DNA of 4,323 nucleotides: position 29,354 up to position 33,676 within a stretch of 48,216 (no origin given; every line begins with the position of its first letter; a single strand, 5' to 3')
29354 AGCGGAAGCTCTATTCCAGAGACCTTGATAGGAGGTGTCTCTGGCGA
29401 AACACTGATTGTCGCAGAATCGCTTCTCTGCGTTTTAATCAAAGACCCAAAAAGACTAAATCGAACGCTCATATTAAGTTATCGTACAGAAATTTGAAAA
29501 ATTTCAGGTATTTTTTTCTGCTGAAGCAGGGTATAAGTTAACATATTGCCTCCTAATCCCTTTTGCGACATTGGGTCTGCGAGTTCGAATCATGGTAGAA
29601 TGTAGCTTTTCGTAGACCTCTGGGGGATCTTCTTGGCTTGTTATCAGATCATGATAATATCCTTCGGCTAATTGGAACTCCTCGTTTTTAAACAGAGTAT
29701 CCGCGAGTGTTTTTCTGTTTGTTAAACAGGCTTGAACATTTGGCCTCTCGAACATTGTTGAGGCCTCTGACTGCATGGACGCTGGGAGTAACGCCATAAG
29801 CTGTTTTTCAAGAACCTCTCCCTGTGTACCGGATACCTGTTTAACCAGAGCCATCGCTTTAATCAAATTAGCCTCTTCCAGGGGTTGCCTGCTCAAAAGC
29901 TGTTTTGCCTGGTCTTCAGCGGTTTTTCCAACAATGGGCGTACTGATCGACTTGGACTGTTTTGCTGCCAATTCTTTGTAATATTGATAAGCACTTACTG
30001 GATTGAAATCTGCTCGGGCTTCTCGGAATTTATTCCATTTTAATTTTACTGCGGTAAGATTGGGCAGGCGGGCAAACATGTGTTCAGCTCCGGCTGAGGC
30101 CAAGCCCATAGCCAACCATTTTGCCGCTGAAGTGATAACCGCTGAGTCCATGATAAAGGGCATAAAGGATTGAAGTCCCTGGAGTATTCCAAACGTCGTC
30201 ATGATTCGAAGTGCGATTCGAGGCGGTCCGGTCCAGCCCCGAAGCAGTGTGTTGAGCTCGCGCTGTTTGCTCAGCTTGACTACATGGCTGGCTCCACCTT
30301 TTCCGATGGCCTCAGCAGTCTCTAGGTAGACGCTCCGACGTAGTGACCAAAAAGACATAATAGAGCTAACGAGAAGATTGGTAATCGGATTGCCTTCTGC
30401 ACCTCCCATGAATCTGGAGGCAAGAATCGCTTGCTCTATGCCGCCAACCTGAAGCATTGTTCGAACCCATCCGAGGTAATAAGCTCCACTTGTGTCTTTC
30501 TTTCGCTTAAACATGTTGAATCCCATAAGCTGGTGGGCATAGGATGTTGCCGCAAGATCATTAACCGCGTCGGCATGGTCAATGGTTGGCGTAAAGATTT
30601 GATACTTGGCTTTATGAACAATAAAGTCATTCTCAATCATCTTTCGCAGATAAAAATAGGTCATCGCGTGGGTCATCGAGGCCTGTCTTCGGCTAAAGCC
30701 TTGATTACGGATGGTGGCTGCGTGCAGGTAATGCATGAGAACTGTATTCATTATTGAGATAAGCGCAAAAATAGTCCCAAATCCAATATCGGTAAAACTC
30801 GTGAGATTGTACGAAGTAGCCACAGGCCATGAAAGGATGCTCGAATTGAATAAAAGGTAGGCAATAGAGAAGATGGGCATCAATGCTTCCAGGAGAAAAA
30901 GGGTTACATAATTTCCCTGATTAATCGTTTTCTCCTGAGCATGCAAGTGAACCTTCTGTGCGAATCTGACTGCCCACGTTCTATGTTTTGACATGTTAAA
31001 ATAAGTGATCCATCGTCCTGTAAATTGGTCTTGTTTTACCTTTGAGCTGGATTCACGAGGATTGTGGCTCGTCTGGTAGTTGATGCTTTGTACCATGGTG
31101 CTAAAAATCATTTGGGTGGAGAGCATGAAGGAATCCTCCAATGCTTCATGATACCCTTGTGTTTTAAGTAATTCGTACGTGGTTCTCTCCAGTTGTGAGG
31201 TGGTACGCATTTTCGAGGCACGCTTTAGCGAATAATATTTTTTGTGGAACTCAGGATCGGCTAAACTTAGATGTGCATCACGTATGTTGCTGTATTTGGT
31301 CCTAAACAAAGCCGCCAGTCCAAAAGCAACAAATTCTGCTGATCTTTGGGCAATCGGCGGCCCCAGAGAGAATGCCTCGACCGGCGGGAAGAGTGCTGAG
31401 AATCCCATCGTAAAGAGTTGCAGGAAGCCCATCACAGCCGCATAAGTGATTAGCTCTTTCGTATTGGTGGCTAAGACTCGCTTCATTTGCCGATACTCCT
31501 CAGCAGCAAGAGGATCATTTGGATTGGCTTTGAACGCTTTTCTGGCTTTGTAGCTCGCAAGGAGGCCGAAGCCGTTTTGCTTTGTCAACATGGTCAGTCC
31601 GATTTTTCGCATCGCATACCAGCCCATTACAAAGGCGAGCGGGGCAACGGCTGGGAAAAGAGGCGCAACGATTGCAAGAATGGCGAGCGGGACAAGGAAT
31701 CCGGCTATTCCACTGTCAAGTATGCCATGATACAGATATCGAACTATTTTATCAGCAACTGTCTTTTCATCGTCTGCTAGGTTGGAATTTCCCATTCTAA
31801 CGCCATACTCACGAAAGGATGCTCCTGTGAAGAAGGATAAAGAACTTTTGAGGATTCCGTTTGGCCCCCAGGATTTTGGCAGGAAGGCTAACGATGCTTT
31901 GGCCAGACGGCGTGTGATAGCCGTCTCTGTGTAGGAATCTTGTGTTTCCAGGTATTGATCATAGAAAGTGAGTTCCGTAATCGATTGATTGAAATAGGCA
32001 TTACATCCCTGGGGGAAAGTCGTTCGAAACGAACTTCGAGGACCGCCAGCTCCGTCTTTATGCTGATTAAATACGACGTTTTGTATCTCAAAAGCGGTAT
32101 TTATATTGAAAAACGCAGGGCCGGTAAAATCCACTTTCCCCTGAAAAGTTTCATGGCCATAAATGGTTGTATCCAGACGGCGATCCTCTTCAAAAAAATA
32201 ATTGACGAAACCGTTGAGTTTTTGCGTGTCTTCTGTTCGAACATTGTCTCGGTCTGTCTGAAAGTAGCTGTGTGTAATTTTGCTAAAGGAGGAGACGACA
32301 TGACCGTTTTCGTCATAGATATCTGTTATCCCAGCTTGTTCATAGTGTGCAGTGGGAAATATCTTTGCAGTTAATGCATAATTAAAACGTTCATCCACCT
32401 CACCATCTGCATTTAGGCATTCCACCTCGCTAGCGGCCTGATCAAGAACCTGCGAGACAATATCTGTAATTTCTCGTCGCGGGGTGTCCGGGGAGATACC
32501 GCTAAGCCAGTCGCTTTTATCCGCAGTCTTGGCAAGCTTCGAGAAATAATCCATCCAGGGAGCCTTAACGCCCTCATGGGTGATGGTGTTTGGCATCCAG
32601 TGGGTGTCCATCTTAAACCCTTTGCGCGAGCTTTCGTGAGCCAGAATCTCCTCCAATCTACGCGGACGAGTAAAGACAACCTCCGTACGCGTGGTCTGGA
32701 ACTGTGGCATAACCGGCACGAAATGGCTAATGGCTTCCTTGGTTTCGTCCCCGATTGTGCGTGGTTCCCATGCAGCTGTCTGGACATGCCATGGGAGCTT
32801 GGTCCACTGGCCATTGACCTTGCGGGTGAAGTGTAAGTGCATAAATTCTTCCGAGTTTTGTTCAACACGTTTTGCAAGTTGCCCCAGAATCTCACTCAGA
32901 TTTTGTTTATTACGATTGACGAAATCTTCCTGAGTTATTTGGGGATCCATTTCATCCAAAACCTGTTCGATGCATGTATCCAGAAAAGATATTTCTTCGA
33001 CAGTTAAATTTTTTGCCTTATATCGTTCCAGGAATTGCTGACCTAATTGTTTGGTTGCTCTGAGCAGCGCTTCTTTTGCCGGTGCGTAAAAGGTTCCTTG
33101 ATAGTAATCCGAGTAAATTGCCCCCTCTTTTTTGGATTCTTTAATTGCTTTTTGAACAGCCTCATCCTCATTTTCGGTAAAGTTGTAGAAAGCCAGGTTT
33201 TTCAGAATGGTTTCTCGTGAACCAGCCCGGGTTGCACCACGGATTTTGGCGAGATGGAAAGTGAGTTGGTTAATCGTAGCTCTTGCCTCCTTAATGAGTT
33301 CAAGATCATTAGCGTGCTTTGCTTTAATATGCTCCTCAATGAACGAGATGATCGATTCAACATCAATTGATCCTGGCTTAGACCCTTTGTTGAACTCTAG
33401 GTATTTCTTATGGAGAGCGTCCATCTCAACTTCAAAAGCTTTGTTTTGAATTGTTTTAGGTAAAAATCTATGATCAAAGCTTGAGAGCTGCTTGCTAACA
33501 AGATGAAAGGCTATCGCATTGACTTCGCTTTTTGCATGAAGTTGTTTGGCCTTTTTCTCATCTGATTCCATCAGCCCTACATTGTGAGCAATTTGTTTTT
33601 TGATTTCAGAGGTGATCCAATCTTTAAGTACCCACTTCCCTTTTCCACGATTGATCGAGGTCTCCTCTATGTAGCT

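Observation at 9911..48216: Array of five consecutive giant, non-repetitive, family-less ORFs (>=12,680 aa in total)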

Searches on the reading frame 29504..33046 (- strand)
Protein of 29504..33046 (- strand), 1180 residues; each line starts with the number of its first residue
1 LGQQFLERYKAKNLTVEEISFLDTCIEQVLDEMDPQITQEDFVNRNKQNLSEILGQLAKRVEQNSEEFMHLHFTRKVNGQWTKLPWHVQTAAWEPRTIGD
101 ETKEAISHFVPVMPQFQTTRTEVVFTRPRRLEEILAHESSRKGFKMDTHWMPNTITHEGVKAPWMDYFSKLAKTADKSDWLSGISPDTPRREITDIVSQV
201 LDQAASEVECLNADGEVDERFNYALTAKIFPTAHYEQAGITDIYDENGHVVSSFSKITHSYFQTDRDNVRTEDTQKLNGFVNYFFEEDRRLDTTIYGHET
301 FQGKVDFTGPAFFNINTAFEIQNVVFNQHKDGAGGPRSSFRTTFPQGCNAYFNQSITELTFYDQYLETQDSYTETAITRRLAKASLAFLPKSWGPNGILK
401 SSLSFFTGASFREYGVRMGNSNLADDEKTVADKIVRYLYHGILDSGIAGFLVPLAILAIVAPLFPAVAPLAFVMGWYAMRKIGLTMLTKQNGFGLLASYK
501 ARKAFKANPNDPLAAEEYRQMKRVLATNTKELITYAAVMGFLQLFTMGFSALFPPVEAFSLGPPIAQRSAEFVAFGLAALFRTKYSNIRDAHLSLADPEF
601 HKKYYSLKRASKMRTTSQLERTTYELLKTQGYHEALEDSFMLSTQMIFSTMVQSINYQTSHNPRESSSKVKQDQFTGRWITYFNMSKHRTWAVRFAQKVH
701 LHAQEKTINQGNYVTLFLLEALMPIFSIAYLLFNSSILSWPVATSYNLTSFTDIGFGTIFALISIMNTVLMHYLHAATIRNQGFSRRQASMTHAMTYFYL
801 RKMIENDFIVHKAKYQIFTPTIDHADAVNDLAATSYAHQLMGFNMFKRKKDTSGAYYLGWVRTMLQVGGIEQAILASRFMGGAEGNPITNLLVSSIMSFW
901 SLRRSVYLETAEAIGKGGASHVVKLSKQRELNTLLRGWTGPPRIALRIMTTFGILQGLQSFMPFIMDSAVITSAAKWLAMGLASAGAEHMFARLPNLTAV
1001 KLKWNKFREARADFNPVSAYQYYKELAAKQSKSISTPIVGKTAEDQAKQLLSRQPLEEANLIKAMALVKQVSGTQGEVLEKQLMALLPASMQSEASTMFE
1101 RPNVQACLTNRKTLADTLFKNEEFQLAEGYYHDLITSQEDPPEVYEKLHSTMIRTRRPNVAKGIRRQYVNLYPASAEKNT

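Call 58: find_homologous_proteins(query=window:29504-33046:-, max_evalue=0.01)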
Query window:29504-33046:- (1180 aa): 1 proteins with E <= 0.01 among 8000 candidates.
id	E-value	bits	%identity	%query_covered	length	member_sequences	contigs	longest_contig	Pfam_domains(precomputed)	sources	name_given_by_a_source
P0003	0.0e+0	2693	100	100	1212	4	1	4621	-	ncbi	ncbi:MAG: hypothetical protein AABZ14_00315, partial [Candidatus Margulisiibacteriota bacterium]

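Call 59: list_cluster_members(proteins=[P0003, P0001])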
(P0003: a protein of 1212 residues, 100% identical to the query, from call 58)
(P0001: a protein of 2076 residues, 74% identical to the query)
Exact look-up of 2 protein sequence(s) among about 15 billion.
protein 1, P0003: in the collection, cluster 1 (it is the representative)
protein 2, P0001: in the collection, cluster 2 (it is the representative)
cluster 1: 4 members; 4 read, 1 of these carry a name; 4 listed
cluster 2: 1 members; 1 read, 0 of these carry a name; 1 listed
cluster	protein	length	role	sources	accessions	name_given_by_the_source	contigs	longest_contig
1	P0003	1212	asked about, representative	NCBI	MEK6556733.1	MAG: hypothetical protein AABZ14_00315, partial [Candidatus Margulisiibacteriota ...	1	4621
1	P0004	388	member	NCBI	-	-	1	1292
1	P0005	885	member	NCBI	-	-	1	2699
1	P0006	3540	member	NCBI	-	-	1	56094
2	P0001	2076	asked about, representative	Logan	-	-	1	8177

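Call 61: find_encoding_contigs(protein=P0006, flank=10000)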
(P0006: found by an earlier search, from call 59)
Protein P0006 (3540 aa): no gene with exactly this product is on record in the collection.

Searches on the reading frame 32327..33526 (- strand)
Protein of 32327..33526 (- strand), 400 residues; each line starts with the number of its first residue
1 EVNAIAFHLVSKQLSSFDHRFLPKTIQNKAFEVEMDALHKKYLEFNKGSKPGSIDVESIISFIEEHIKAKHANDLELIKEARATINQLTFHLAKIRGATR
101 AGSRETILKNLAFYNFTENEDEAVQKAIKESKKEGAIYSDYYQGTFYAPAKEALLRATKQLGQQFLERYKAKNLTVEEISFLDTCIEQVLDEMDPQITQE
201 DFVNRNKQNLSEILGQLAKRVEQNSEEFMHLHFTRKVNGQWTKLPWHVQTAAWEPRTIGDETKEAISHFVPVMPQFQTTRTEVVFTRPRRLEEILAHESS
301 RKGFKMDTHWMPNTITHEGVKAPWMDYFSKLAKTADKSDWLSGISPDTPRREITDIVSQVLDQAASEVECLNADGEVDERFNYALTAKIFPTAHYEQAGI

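Call 84: search_protein_families(library=pfam, proteins=[window:32327-33526:-], max_evalue=0.05)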
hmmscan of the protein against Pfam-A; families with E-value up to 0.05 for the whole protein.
window:32327-33526:- (400 aa): 1 family
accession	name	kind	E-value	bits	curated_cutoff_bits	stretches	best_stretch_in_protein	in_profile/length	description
PF21008.3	AIF-1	-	0.032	14.9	50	1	12-122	15-125/140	Allograft inflammatory factor 1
